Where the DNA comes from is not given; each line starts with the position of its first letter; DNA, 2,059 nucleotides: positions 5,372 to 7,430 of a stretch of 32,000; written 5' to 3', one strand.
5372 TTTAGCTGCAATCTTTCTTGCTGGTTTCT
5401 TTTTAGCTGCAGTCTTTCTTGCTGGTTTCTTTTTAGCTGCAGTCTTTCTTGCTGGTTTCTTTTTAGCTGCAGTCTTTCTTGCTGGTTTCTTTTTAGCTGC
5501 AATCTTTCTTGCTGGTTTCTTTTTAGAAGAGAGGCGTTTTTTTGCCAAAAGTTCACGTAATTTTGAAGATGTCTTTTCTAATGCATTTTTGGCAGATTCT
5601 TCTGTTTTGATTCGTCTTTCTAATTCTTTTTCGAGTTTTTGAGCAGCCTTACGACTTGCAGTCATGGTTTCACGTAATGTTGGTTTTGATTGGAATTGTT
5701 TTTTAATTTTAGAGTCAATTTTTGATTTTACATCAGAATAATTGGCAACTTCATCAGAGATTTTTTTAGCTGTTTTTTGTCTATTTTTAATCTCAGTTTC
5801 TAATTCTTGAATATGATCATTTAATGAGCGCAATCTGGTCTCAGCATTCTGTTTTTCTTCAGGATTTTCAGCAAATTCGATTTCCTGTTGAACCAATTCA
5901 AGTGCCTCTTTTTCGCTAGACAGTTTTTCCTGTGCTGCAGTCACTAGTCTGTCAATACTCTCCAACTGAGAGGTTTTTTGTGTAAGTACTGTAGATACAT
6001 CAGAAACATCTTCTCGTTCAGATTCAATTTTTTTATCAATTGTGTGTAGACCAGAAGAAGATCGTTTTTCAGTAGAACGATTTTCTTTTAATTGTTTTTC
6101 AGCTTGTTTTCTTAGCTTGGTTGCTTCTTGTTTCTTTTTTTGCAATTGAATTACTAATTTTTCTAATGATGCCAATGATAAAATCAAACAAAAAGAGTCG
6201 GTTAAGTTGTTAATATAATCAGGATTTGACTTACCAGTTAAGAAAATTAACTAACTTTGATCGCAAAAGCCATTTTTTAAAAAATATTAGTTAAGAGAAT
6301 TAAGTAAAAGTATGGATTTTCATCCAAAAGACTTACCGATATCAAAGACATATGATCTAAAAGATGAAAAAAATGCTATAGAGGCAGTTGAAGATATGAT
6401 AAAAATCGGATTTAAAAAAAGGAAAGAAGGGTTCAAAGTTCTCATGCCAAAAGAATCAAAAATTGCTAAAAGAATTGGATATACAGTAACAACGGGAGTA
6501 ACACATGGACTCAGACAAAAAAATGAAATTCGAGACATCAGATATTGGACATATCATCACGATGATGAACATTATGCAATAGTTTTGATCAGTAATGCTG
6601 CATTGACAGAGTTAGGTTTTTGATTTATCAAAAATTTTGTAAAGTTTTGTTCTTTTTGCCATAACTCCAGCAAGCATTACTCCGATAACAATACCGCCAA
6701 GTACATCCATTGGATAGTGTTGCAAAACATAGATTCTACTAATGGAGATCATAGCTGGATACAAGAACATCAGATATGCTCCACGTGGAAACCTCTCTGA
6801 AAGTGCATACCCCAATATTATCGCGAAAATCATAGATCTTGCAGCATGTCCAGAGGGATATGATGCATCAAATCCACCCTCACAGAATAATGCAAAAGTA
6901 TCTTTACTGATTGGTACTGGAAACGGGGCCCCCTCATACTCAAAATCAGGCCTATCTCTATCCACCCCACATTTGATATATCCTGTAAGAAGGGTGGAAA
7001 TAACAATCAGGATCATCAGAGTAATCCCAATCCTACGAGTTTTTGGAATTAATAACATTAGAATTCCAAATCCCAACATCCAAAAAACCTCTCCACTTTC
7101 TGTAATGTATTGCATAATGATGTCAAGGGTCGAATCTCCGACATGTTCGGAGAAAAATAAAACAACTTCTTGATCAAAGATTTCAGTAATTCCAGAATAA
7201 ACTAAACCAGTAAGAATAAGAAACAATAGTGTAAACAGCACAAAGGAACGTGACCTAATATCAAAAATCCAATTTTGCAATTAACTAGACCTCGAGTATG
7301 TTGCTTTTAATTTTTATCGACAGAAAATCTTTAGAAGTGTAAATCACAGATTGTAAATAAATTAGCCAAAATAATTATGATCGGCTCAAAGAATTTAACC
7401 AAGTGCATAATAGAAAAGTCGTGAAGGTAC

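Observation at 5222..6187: Coiled-coil protein with a histone-H1-like KKKPARK(I/T)AA repeat tail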

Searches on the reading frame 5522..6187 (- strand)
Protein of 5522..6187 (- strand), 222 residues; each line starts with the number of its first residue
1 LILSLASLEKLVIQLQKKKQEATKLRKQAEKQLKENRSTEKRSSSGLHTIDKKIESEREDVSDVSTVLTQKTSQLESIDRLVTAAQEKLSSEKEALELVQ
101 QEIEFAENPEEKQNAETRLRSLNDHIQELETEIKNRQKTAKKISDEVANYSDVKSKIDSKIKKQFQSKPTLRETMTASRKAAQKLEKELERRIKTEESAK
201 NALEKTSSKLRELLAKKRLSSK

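Call 9: find_homologous_proteins(query=window:5522-6187:-, max_evalue=0.001)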
Query window:5522-6187:- (222 aa): 177 proteins with E <= 0.001 among 1149 candidates; the best 120 are listed.
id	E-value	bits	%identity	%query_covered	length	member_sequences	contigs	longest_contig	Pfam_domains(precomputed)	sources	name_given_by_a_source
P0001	6.4e-82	292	74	100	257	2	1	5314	-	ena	-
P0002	1.2e-79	284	72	95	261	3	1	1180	-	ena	-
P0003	6.6e-79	282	72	98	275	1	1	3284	-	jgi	-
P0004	8.9e-79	282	72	96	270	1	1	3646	-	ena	-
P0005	3.7e-77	276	71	96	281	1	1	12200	-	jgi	-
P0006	5.8e-77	276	71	96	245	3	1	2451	-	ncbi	-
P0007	7.4e-77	275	71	96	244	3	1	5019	-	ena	-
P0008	8.0e-77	275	70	95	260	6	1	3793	-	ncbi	-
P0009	1.8e-76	274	72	96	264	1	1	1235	-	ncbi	-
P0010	6.5e-76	272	71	95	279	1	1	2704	-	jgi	-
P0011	7.3e-76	272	70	98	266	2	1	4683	-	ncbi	-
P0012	2.3e-75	271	70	98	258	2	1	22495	-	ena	-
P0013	7.1e-75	269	70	95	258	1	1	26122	-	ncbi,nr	ncbi:MAG: hypothetical protein M8319_01700 [Nitrosopumilus sp.]|nr:hypothetical protein [Nitrosopumi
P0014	9.2e-75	269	68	94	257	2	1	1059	-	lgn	-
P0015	1.4e-74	268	68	100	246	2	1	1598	-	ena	-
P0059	2.3e-69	251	67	95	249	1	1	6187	-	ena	-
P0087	1.4e-65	239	64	96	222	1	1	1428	-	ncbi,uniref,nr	ncbi:hypothetical protein [Candidatus Nitrosarchaeum limnium]|uniref:Uncharacterized protein n=1 Tax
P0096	8.9e-65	236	62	95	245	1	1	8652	-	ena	-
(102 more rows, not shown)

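Call 17: find_related_loci(query=A2, collection=genome_contigs, flank=6000)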
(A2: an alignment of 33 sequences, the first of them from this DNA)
Query A2 (218 aa) in genome_contigs; peptide patterns used: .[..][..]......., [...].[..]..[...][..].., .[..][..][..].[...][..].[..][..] (x = any residue, [..] = any of these).
333 stretches matched a pattern; 146 encode a relative of the query (tblastn E <= 1e-3); the best 80 are kept; 80 distinct loci.
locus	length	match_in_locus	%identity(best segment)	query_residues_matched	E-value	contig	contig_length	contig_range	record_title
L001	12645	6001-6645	83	1-215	4e-107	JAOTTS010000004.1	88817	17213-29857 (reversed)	MAG: Nitrosopumilus sp. isolate 13_July_SF_Bin28 13_July_SF_Bin28_scaffold_62_c1, whole genome shotgun sequence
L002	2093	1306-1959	78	1-218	8e-111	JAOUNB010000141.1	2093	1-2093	MAG: Nitrosopumilus sp. isolate 8_1_July_SF_Bin59 8_1_July_SF_Bin59_scaffold_42895_c1, whole genome shotgun sequence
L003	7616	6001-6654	75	1-218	8e-97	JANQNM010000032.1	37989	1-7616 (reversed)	MAG: Nitrosopumilus sp. isolate PL23a_bin.61 k99_4071359, whole genome shotgun sequence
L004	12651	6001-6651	73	1-217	7e-96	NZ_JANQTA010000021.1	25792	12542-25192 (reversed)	MAG: Nitrosopumilus sp. isolate IP29b_bin.65 k99_3331307, whole genome shotgun sequence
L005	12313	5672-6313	73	1-214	2e-95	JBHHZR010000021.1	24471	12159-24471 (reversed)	MAG: Nitrosopumilus sp. isolate Maj_1_bin.1 NODE_845_length_24471_cov_19.153506, whole genome shotgun sequence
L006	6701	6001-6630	76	5-214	2e-95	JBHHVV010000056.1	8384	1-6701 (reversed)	MAG: Nitrosopumilus sp. isolate S.4.sp1_bin.32 NODE_3964_length_8384_cov_14.107216, whole genome shotgun sequence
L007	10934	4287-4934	71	1-216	4e-93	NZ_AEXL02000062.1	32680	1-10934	Candidatus Nitrosopumilus salarius BD31 contig00069, whole genome shotgun sequence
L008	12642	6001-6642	71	1-214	3e-92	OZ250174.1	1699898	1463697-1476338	MAG: Nitrosopumilus sp. isolate fad8832d-3016-4a21-8e71-f8789de11b2a genome assembly, chromosome: 1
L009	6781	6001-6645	70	4-218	5e-92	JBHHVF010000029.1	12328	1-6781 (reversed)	MAG: Nitrosopumilus sp. isolate S.4.sp3_bin.11 NODE_2077_length_12328_cov_8.807464, whole genome shotgun sequence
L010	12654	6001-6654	69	1-218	4e-92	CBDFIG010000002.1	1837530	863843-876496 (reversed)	MAG: Nitrosopumilus sp. isolate 41e30ba3-b6f6-43af-a9d5-697a66a5e9ae genome assembly, contig: contig_2, whole genome sho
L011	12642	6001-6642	72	1-214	2e-91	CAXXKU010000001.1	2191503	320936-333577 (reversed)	MAG: Nitrosopumilus sp. isolate f837b10d-fa0a-4887-b276-3e9614c5383a genome assembly, contig: contig_1, whole genome sho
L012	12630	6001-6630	72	5-214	4e-91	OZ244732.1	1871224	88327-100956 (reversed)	MAG: Nitrosopumilus sp. isolate 1ba6f6db-ac8b-4e9a-a1a8-fa3d0cad2b01 genome assembly, chromosome: 1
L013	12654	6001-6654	70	1-218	7e-90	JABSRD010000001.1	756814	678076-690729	MAG: Nitrosopumilus sp. isolate DT_77 DT-Nitrosopumilus-1_scaffold_1, whole genome shotgun sequence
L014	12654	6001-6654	70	1-218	3e-89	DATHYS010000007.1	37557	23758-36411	MAG TPA_asm: Nitrosopumilus sp. isolate SMAG_U16217 k141_290747, whole genome shotgun sequence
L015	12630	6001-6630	71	5-214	4e-89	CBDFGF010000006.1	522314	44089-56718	MAG: Nitrosopumilus sp. isolate a36a2841-119c-4c6a-b68b-3669e44482b6 genome assembly, contig: contig_6, whole genome sho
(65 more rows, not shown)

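Call 18: search_solved_structures(query=A2, max_evalue=1)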
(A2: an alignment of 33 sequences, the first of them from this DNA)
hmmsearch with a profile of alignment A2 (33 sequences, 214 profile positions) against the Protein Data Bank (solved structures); distinct sequences matched with E-value up to 1: 4.
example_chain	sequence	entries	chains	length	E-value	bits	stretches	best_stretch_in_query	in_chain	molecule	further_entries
6a9p_A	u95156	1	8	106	0.01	18.7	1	9-58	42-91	Glial fibrillary acidic protein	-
9k80_A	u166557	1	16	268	0.02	17.7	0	111-203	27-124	Fiber-n6-Zn1-HEHE-5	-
8qox_B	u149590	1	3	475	0.1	15.4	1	111-212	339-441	Conserved membrane protein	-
7o97_A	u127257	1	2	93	0.17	14.7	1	99-160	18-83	hypothetical protein UY81_C0065G0003 from Candidatus Giovannonibacteria bacterium converte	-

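Call 32: search_protein_representatives(alignment_id=A2)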
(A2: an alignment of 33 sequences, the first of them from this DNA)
Query: 33 sequences, 214 profile positions. Proteins with E-value up to 0.001 (for the whole library): 121; up to 1e-10: 95; up to 1e-30: 43. The best 121 are listed.
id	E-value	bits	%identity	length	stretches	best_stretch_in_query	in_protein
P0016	5.5e-97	339.9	-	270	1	1-214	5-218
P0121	5.2e-88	310.5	-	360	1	1-213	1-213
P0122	3.3e-84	298.1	-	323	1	1-214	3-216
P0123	1.1e-72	260.5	-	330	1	7-213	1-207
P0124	1.7e-71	256.6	-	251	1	1-213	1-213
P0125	6.1e-68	245.0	-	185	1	1-142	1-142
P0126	1.8e-61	223.8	-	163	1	1-158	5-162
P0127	1.6e-57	210.9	-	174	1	1-160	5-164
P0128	1.2e-54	201.4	-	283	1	1-214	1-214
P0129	6.7e-53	195.8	-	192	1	19-198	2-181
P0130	1.2e-49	185.1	-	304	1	1-214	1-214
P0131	1.8e-49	184.5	-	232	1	7-208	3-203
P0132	2.1e-49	184.4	-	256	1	1-212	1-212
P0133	8.5e-48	179.1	-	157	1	35-154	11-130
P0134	9.3e-47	175.7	-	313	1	1-213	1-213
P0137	5.5e-44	166.7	-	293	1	4-214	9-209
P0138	1.6e-43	165.2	-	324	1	1-213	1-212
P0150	4.9e-35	137.4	-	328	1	1-208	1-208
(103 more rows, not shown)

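Call 56: find_encoding_contigs(protein=P0138, flank=6000, max_places=2)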
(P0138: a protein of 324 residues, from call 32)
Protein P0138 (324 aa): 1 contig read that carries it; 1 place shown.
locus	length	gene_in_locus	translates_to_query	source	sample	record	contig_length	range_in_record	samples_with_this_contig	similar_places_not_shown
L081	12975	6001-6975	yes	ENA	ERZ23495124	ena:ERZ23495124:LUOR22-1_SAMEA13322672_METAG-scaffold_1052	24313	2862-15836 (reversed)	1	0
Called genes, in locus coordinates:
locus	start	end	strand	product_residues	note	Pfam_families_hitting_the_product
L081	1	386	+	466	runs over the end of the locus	PF19295:SufBD_N (weak), PF01458:SUFBD_core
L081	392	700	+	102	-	PF00355:Rieske, PF13806:Rieske_2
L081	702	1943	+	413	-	PF00266:Aminotran_5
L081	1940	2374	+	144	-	PF01592:NifU_N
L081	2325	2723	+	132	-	-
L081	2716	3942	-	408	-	PF00162:PGK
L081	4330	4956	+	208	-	PF01569:PAP2, PF14378:PAP2_3 (weak), PF14360:PAP2_C (weak)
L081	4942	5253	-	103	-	-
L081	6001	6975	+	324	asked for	-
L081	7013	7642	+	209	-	-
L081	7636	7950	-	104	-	-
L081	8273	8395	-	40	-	-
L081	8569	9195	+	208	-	-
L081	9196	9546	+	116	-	PF01966:HD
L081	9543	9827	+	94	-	-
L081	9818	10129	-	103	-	-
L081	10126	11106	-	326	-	PF00490:ALAD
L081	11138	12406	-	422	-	PF05201:GlutR_N, PF01488:Shikimate_DH, PF00745:GlutR_dimer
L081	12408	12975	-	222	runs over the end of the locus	PF13241:NAD_binding_7, PF14824:Sirohm_synth_M (weak)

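Call 77: search_protein_families(library=phrogs, proteins=[window:5522-6187:-], max_evalue=0.1)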
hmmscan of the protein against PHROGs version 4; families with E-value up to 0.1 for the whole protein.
window:5522-6187:- (222 aa): 0 families

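Call 85: find_related_loci(query=A2, collection=viral_contigs, flank=5000)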
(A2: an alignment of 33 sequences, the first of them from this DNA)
Query A2 (218 aa) in viral_contigs; peptide patterns used: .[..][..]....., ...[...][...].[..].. (x = any residue, [..] = any of these).
474 stretches matched a pattern, but none encodes a relative of the query by tblastn (E <= 1e-3).

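Call 87: search_protein_families(library=pfam, proteins=[L001:10666-11637:-, L001:9776-10561:-, L001:8705-9187:-, L001:7684-8589:+, L081:7013-7642:+], max_evalue=0.01)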
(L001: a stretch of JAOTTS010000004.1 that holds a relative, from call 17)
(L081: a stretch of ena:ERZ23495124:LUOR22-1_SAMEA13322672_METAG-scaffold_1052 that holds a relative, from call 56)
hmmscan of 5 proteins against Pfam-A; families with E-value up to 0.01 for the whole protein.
L001:10666-11637:- (323 aa): 1 family
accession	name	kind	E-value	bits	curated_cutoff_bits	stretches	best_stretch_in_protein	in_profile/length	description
PF01867.21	Cas_Cas1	-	1.5e-45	156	22.3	1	18-307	6-282/283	CRISPR associated protein Cas1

L001:9776-10561:- (261 aa): 0 families

L001:8705-9187:- (160 aa): 2 families
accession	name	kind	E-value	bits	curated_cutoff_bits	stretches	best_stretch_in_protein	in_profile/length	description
PF03364.25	Polyketide_cyc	-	3.3e-06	27.8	23.4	1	22-135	1-111/126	Polyketide cyclase / dehydrase and lipid transport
PF10604.15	Polyketide_cyc2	-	0.0095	16.7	27.4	0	16-132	4-124/142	Polyketide cyclase / dehydrase and lipid transport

L001:7684-8589:+ (301 aa): 3 families
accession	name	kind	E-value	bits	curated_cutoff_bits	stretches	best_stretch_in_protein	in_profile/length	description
PF00892.27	EamA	-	1.2e-42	145.8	28.2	2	12-143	2-134/135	EamA-like transporter family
PF03151.22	TPT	-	2.1e-05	24.5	30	1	46-291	37-290/291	Triose-phosphate Transporter family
PF10639.15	TMEM234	-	0.00075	20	30.1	1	58-142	31-112/113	Putative transmembrane family 234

L081:7013-7642:+ (209 aa): 0 families

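Call 90: find_encoding_contigs(protein=P0096, flank=3000, max_places=3)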
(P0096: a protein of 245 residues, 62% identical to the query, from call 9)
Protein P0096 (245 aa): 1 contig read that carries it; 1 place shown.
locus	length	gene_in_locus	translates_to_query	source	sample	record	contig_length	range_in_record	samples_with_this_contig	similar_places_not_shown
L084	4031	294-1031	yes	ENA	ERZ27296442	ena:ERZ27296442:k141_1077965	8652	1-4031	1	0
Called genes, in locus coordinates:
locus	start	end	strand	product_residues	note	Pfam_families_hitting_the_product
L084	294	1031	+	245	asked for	-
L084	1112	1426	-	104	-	-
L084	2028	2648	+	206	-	-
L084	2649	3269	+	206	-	PF01966:HD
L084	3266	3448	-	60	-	-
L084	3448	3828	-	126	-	-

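Call 91: list_cluster_members(proteins=[P0096, P0121, P0323, P0150, P0137, P0087])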
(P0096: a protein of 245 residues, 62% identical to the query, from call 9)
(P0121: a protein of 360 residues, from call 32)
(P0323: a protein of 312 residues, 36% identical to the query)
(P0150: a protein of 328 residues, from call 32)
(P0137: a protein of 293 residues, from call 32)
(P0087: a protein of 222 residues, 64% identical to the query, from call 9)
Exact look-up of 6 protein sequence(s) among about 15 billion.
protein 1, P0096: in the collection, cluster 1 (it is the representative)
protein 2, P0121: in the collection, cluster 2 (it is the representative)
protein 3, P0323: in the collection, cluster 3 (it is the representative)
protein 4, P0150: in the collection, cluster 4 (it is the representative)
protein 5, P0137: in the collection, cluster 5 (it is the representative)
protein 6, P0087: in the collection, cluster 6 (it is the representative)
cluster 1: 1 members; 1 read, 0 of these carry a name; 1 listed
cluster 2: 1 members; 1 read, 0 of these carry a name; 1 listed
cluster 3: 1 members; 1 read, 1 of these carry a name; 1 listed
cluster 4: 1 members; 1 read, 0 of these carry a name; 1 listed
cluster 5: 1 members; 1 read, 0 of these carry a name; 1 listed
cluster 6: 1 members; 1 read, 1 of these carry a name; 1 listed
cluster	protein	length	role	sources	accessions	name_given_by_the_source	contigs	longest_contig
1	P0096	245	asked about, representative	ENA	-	-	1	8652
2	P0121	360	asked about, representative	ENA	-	-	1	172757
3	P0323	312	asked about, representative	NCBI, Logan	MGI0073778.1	MAG: hypothetical protein ACREA3_08200 [Nitrosotalea sp.]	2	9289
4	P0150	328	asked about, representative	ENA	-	-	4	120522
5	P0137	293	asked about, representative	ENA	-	-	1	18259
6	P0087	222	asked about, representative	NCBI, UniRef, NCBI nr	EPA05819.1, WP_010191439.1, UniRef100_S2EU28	hypothetical protein [Candidatus Nitrosarchaeum limnium] | Uncharacterized protein n=1 Tax=Candidatus Nitrosarchaeum limnium BG20 TaxID=859192 ...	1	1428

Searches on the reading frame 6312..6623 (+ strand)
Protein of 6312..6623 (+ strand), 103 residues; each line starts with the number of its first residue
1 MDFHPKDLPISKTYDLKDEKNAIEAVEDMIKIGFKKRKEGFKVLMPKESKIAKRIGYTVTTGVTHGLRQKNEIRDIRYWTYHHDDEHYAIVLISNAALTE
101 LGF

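Call 5: search_protein_families(library=pfam, proteins=[window:6312-6623:+], max_evalue=0.1)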
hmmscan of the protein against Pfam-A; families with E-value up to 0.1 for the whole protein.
window:6312-6623:+ (103 aa): 0 families

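Call 40: search_protein_families(library=ncbifam, proteins=[window:6312-6623:+], max_evalue=0.1)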
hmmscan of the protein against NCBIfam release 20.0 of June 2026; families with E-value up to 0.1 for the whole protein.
window:6312-6623:+ (103 aa): 0 families

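Call 60: find_homologous_proteins(query=window:6312-6623:+, max_evalue=0.001)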
Query window:6312-6623:+ (103 aa): 1047 proteins with E <= 0.001 among 1047 candidates; the best 120 are listed.
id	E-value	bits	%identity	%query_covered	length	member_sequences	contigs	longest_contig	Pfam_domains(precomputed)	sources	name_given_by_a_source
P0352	7.9e-62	224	98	100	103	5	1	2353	-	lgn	-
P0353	2.0e-60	219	95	100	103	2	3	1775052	-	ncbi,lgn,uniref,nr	ncbi:MAG: hypothetical protein K5798_08070 [Nitrosopumilus sp.]|uniref:Uncharacterized protein n=1 T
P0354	2.2e-59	216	93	100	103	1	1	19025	-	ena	-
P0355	3.1e-59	215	93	100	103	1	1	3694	-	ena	-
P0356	5.9e-59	215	92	100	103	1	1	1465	-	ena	-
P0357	1.2e-58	214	93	100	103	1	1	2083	-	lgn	-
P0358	2.3e-58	213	91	100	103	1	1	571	-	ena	-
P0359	2.8e-58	212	93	100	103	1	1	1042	-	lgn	-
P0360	6.0e-58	211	91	100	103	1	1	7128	-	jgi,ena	-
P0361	7.6e-58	211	91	100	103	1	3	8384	-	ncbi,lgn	ncbi:MAG: hypothetical protein ACE5DU_07320 [Nitrosopumilus sp.]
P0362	2.2e-57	210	89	100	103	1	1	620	-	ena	-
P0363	3.6e-57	209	89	100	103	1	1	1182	-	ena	-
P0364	6.8e-57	208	90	100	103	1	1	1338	-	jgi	-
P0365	7.0e-57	208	89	100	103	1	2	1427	-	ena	-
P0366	7.5e-57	208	87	100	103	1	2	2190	-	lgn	-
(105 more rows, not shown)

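Call 70: predict_structure(alignment_id=A5)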
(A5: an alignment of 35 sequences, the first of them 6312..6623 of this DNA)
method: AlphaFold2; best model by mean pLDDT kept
length: 103 residues; sequences in the alignment: 35
mean_pLDDT: 44.9   pTM: 0.33
mean pLDDT of the five models: 44.9, 41.4, 38.6, 37.1, 35.4
residues with pLDDT >= 90: 0; 70-90: 0; 50-70: 22; < 50: 81
segments of 3 or more residues with pLDDT < 50: 1-13, 33-49, 53-98
pLDDT, mean of each block of 10 residues (from residue 1): 42 52 63 45 47 42 29 42 40 47 47
secondary structure, 60 per line:
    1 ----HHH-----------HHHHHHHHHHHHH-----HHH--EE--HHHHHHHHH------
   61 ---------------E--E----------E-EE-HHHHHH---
elements in order: H19-31 H46-54 H95-100

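Call 77: search_protein_families(library=phrogs, proteins=[window:6312-6623:+], max_evalue=0.1)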
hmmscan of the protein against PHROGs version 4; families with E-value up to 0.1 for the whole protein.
window:6312-6623:+ (103 aa): 0 families

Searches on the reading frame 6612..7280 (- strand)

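Call 5: search_protein_families(library=pfam, proteins=[window:6612-7280:-], max_evalue=0.1)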
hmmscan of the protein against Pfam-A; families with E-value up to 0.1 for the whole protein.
window:6612-7280:- (222 aa): 4 families
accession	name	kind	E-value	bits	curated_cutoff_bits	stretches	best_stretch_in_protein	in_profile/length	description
PF01569.27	PAP2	-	7.8e-22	77.9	27.2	1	88-208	5-122/130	PAP2 superfamily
PF14378.12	PAP2_3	-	6.5e-08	33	27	1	139-204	125-188/190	PAP2 superfamily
PF14360.12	PAP2_C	-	9.1e-06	26.6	27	1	143-204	8-69/74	PAP2 superfamily C-terminal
PF16504.10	SP24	-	0.066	13.6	30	0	15-95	17-103/147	Putative virion membrane protein of plant and insect virus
